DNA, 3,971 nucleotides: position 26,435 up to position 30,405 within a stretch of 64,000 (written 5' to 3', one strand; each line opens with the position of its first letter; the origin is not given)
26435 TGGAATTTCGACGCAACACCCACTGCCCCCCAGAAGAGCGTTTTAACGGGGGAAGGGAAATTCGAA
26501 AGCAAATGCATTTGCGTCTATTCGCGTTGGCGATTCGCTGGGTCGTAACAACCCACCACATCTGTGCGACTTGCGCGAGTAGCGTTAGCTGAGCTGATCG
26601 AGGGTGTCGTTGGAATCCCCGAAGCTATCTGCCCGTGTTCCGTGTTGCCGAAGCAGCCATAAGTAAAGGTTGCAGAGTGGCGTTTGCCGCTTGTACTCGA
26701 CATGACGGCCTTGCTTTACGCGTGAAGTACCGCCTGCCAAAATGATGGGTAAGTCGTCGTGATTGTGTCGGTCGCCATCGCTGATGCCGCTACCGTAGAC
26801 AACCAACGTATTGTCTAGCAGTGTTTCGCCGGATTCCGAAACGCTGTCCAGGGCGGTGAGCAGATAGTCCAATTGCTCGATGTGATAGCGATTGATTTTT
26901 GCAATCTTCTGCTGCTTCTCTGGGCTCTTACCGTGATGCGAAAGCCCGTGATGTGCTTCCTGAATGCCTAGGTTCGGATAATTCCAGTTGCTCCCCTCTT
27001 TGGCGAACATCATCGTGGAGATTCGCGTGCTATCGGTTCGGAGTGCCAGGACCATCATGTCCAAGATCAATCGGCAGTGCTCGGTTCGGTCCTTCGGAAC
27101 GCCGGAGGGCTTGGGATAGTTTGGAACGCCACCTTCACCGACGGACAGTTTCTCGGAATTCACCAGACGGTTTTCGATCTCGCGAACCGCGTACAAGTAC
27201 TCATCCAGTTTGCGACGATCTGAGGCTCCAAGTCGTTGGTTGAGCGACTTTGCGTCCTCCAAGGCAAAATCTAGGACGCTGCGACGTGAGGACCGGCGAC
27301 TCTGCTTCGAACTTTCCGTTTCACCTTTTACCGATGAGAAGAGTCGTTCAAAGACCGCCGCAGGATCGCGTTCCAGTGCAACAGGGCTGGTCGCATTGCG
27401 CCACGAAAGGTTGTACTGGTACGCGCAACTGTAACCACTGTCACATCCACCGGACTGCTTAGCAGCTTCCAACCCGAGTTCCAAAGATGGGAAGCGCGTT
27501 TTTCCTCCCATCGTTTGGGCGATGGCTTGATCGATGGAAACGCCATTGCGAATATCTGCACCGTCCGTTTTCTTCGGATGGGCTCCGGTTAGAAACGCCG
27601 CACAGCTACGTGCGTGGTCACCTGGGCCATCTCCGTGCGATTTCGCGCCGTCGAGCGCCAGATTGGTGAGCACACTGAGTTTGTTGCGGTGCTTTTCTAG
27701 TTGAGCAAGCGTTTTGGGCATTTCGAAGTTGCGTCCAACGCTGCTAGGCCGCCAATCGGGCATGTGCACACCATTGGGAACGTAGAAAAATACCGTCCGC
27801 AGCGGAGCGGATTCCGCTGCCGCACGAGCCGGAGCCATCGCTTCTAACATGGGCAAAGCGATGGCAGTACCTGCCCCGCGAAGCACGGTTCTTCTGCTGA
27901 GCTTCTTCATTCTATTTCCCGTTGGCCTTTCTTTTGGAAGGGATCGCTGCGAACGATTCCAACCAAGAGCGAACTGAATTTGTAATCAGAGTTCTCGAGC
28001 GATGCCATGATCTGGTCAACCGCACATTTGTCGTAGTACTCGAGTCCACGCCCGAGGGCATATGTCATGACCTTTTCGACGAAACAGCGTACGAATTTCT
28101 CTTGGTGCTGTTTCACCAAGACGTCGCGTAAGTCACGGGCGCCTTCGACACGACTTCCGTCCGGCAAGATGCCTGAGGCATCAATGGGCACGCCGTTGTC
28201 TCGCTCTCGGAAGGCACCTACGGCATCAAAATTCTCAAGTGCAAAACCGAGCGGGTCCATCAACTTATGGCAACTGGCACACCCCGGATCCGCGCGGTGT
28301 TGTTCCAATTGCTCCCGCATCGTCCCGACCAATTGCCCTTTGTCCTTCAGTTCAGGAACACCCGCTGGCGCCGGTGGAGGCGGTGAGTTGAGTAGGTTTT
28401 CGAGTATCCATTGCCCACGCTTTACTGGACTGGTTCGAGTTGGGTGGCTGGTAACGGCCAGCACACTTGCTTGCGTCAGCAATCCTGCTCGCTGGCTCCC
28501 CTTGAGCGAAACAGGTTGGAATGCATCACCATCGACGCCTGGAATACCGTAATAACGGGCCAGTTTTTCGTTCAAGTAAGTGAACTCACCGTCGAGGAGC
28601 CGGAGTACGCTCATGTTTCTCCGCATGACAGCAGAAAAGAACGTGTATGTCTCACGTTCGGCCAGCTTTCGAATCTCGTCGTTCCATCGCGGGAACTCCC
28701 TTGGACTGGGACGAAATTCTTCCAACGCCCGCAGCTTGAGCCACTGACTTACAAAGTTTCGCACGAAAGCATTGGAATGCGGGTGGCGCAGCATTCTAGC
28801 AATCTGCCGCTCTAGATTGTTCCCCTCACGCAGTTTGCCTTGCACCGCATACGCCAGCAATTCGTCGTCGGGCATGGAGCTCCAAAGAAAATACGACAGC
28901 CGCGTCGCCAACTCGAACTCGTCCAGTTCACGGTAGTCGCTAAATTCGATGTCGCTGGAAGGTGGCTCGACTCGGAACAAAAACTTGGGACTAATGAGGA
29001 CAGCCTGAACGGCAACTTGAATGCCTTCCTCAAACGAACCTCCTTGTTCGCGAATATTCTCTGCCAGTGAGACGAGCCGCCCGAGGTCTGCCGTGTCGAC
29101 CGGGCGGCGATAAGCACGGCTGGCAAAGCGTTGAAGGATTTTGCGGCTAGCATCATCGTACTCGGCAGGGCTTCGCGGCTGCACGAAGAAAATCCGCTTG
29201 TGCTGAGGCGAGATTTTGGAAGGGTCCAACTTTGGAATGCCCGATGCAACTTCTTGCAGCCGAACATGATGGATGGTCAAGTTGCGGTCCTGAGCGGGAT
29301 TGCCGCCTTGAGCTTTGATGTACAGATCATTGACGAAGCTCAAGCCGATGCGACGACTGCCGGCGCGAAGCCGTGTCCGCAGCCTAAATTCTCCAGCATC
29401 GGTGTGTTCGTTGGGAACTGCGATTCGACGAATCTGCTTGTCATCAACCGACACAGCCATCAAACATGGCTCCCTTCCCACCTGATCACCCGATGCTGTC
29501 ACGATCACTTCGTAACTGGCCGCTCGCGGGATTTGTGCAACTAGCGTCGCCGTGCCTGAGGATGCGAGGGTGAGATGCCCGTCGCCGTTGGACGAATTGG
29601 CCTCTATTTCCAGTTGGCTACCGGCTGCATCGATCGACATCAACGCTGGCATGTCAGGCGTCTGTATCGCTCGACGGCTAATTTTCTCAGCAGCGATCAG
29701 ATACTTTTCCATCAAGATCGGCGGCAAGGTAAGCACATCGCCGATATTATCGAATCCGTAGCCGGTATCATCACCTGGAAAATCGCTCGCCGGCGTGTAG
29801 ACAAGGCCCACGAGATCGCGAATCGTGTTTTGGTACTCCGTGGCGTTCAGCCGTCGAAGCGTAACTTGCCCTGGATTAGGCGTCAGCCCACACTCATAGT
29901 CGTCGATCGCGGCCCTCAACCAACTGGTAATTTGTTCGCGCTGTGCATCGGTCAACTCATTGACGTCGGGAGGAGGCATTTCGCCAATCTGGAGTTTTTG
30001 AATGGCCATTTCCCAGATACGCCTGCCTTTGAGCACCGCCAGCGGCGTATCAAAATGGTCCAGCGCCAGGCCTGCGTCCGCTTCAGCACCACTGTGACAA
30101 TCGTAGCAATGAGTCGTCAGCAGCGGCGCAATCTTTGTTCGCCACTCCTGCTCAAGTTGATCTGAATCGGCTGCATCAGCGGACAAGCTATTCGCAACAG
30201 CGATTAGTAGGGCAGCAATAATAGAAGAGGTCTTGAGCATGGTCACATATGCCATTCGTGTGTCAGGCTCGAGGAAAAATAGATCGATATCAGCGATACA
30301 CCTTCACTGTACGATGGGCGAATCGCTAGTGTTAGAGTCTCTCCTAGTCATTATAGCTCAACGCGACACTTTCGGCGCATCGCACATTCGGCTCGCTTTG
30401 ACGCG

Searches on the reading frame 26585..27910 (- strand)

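Call 35: search_protein_families(library=pfam, proteins=[window:26585-27910:-], max_evalue=0.1)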
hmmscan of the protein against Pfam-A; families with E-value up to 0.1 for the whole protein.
window:26585-27910:- (441 aa): 1 family
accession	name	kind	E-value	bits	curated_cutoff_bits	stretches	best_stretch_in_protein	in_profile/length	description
PF07586.16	HXXSHH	-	1.3e-106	357.1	30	1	38-347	1-306/307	Protein of unknown function (DUF1552)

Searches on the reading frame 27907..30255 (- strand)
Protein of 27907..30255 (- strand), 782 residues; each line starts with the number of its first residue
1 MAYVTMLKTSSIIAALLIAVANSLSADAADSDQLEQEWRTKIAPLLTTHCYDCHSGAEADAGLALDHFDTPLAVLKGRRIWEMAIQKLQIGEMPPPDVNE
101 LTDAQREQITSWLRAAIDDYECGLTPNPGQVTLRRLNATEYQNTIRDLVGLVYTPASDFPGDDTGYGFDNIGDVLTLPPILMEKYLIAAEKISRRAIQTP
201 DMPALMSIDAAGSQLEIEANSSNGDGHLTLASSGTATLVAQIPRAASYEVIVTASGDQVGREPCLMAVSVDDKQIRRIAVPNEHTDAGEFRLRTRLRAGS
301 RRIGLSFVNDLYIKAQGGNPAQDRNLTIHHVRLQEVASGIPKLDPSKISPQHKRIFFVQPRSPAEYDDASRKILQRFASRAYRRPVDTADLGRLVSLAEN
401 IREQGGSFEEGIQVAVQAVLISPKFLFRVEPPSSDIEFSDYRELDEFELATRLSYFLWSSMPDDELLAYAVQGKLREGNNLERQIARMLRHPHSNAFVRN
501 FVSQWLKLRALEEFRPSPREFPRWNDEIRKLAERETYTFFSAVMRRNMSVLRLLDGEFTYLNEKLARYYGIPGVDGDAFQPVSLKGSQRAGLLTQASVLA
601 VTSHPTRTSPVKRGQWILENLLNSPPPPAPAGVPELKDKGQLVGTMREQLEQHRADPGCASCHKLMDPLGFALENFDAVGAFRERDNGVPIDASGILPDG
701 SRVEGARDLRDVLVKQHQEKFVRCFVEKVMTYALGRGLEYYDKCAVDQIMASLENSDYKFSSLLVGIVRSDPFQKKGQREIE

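Call 35: search_protein_families(library=pfam, proteins=[window:27907-30255:-], max_evalue=0.1)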
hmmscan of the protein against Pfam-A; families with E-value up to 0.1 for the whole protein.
window:27907-30255:- (782 aa): 9 families
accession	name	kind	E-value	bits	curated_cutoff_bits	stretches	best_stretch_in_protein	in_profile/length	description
PF07631.16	PSD4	-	4.4e-43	147.3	23.3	1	444-571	1-128/128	Protein of unknown function (DUF1592)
PF07627.16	PSCyt3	-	1.6e-39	134.6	27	1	589-686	1-98/98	Protein of unknown function (DUF1588)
PF07624.16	PSD2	-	1.9e-31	108.1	25.8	1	699-773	1-74/74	Protein of unknown function (DUF1585)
PF07626.16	PSD3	-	1.2e-24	87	23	1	134-198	1-65/65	Protein of unknown function (DUF1587)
PF07637.16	PSD5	-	6.2e-23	81.4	34.2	1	371-430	3-62/62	Protein of unknown function (DUF1595)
PF16841.11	CBM60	-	3.5e-11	43.9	28.2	1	250-336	2-79/91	Ca-dependent carbohydrate-binding module xylan-binding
PF07635.16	PSCyt1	-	2.8e-07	31.5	22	1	50-97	1-59/59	Planctomycete cytochrome C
PF13442.11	Cytochrome_CBB3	-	0.00096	19.9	27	1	45-113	9-68/68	Cytochrome C oxidase, cbb3-type, subunit III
PF14376.11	Haem_bd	-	0.026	14.9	27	0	34-56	26-48/133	Haem-binding domain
